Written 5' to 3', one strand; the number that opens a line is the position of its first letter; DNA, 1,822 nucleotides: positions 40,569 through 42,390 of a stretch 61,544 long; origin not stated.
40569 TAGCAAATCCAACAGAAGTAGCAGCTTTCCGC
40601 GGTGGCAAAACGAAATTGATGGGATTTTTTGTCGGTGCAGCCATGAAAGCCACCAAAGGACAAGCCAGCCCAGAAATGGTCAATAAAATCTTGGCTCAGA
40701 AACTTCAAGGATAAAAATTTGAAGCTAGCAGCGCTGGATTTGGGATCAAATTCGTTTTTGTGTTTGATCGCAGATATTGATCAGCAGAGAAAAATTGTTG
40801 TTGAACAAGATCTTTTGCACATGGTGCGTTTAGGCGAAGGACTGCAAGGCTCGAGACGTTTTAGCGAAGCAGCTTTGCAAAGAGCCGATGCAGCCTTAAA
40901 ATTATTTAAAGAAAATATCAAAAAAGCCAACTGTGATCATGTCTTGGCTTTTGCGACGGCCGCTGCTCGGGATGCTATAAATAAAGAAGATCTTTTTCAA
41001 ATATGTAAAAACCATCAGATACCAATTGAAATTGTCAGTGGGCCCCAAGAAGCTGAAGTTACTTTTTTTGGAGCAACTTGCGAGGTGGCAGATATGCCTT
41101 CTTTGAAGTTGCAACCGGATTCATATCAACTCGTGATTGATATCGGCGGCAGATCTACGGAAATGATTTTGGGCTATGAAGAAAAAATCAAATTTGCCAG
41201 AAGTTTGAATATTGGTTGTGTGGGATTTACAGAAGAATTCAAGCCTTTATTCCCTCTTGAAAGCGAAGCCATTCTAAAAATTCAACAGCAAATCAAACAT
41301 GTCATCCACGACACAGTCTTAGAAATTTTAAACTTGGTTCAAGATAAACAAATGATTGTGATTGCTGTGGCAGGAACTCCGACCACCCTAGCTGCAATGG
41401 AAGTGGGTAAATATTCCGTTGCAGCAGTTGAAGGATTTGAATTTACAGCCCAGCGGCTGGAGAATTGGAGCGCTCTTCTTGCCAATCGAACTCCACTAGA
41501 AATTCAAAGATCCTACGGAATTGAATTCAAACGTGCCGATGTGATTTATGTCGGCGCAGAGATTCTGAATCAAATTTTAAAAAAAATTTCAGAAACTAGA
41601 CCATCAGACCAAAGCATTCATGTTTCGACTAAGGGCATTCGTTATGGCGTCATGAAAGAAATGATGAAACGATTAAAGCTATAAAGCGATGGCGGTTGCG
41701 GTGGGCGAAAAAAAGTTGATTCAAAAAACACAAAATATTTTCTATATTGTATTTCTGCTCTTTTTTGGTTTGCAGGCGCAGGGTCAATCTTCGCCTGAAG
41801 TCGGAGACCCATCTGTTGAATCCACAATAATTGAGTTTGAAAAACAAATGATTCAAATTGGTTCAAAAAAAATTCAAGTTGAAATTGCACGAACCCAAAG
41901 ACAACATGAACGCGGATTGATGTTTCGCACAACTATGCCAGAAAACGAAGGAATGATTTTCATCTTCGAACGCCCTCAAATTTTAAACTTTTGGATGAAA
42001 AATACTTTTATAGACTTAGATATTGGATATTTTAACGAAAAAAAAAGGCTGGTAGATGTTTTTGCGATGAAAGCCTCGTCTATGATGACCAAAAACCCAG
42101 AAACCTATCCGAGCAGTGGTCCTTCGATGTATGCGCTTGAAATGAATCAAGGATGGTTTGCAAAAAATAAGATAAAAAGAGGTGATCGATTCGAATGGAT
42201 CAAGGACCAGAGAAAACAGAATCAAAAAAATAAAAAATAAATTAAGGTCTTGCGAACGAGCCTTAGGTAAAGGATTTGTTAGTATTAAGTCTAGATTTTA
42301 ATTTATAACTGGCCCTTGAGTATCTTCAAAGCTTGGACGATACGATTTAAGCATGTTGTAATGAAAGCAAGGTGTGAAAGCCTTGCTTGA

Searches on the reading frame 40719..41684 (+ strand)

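Call 19: search_protein_families(library=pfam, proteins=[window:40719-41684:+], max_evalue=0.00001)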
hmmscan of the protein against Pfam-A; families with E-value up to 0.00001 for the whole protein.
window:40719-41684:+ (321 aa): 1 family
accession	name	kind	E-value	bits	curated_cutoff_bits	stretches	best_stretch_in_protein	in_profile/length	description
PF02541.22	Ppx-GppA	-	1.4e-43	149.8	27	1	32-318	16-284/285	Ppx/GppA phosphatase family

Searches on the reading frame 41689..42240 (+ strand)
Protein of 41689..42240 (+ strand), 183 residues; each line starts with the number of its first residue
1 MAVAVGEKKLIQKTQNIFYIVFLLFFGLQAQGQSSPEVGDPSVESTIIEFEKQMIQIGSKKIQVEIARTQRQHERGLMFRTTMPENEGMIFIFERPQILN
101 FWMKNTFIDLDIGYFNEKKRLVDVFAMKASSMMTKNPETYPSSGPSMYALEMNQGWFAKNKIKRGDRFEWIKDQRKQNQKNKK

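Call 19: search_protein_families(library=pfam, proteins=[window:41689-42240:+], max_evalue=0.00001)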
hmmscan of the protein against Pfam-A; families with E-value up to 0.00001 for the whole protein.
window:41689-42240:+ (183 aa): 1 family
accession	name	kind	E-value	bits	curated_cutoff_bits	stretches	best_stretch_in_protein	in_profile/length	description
PF02643.20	DUF192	-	1.8e-30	105.4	27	1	62-170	1-96/96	Uncharacterized ACR, COG1430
